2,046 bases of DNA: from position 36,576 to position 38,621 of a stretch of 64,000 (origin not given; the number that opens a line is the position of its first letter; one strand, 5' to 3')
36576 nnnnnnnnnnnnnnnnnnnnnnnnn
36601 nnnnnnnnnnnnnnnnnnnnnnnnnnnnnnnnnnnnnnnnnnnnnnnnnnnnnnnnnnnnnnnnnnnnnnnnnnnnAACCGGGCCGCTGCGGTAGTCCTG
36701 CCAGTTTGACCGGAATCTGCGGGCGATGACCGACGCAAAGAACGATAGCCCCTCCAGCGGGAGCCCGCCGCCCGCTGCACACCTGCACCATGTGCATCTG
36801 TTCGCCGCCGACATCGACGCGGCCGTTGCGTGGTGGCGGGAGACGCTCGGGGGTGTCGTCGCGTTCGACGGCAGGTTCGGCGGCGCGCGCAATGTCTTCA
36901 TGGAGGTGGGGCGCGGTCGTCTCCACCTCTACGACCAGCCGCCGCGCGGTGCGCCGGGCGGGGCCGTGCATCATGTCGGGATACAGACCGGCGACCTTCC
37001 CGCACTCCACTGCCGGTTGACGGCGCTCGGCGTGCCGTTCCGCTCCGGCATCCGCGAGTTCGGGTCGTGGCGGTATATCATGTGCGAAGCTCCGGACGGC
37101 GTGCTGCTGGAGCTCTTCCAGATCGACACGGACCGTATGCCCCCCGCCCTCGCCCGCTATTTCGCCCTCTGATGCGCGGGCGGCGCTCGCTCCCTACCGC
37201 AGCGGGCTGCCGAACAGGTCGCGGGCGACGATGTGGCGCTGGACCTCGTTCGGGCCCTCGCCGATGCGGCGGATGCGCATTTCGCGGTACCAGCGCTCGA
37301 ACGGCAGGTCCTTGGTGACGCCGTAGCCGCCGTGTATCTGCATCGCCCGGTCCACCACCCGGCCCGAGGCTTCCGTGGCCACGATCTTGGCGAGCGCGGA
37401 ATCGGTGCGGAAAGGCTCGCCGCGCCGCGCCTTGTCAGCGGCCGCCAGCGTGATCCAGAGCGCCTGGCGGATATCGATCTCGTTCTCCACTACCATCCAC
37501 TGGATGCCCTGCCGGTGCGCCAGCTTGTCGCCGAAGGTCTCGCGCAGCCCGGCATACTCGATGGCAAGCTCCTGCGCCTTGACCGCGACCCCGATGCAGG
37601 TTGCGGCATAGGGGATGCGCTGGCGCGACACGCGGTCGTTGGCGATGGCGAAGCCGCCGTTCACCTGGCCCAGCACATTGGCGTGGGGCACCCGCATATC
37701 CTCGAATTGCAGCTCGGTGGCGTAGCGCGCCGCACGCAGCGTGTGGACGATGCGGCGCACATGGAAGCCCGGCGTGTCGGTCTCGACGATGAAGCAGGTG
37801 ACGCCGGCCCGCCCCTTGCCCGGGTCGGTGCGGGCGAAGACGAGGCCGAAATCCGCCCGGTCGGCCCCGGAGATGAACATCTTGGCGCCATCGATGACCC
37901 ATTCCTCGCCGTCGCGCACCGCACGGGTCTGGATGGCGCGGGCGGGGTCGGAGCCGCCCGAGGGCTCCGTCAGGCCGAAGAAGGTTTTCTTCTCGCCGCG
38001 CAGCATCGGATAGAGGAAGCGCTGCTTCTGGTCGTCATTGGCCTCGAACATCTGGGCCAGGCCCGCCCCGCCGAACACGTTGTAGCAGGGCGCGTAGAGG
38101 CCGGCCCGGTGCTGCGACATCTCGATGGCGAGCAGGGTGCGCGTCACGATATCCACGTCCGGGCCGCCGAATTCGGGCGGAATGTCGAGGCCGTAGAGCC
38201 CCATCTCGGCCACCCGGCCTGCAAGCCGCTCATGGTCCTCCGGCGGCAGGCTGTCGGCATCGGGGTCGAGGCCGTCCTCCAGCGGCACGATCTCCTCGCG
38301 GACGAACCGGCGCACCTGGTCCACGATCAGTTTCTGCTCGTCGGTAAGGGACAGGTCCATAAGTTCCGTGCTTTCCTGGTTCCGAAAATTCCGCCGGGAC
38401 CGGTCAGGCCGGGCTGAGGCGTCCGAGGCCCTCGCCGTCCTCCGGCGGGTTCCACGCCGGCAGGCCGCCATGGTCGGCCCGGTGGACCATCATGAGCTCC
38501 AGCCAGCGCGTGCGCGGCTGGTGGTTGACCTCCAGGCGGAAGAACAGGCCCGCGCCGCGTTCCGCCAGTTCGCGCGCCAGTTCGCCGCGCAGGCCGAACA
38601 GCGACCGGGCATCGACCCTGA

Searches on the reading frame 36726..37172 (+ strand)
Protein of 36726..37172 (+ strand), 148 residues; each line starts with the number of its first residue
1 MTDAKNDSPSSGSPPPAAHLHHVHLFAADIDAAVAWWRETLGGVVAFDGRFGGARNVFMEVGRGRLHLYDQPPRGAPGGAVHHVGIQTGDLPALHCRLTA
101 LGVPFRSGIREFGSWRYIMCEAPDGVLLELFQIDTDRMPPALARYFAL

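Call 3: search_protein_families(library=pfam, proteins=[window:36726-37172:+], max_evalue=0.01)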
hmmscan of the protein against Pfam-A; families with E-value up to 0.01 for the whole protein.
window:36726-37172:+ (148 aa): 4 families
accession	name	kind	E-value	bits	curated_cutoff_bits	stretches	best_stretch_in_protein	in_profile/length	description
PF00903.31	Glyoxalase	-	3e-13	50.7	20.6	1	20-130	2-121/121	Glyoxalase/Bleomycin resistance protein/Dioxygenase superfamily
PF13669.12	Glyoxalase_4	-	7.5e-07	29.9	27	1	21-111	1-100/109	Glyoxalase/Bleomycin resistance protein/Dioxygenase superfamily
PF18029.7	Glyoxalase_6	-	8.4e-05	23.6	23.6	1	27-127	6-102/106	Glyoxalase-like domain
PF13468.12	Glyoxalase_3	-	0.0014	19.1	25.1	0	20-135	1-139/176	Glyoxalase-like domain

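Call 4: search_protein_families(library=padloc, proteins=[window:36726-37172:+], max_evalue=0.01)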
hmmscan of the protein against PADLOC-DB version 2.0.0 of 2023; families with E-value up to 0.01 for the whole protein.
window:36726-37172:+ (148 aa): 0 families

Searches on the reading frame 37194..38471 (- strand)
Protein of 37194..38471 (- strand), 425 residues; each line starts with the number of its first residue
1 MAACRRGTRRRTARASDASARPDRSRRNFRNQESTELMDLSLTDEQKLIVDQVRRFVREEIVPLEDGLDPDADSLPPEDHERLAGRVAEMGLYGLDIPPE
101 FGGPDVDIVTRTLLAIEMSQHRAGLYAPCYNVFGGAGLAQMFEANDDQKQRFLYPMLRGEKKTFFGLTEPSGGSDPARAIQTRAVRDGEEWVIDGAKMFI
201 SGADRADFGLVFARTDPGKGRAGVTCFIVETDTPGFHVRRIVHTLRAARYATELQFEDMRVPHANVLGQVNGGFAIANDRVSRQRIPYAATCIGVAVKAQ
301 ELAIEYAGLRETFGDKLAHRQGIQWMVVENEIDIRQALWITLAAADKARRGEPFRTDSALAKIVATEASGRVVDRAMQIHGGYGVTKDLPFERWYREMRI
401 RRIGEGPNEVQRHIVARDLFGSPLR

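Call 3: search_protein_families(library=pfam, proteins=[window:37194-38471:-], max_evalue=0.01)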
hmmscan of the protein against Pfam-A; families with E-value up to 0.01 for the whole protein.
window:37194-38471:- (425 aa): 4 families
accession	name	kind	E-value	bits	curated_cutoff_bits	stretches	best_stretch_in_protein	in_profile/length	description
PF00441.29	Acyl-CoA_dh_1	-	1.4e-39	136.1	22.4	1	271-419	1-149/150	Acyl-CoA dehydrogenase, C-terminal domain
PF02770.24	Acyl-CoA_dh_M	-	4.2e-22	78.6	33.3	1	165-259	2-97/97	Acyl-CoA dehydrogenase, middle domain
PF02771.21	Acyl-CoA_dh_N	-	9.1e-18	65.1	22.9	1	43-160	1-113/113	Acyl-CoA dehydrogenase, N-terminal domain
PF08028.16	Acyl-CoA_dh_2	-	6.6e-14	52.8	22.7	1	289-400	4-125/134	Acyl-CoA dehydrogenase, C-terminal domain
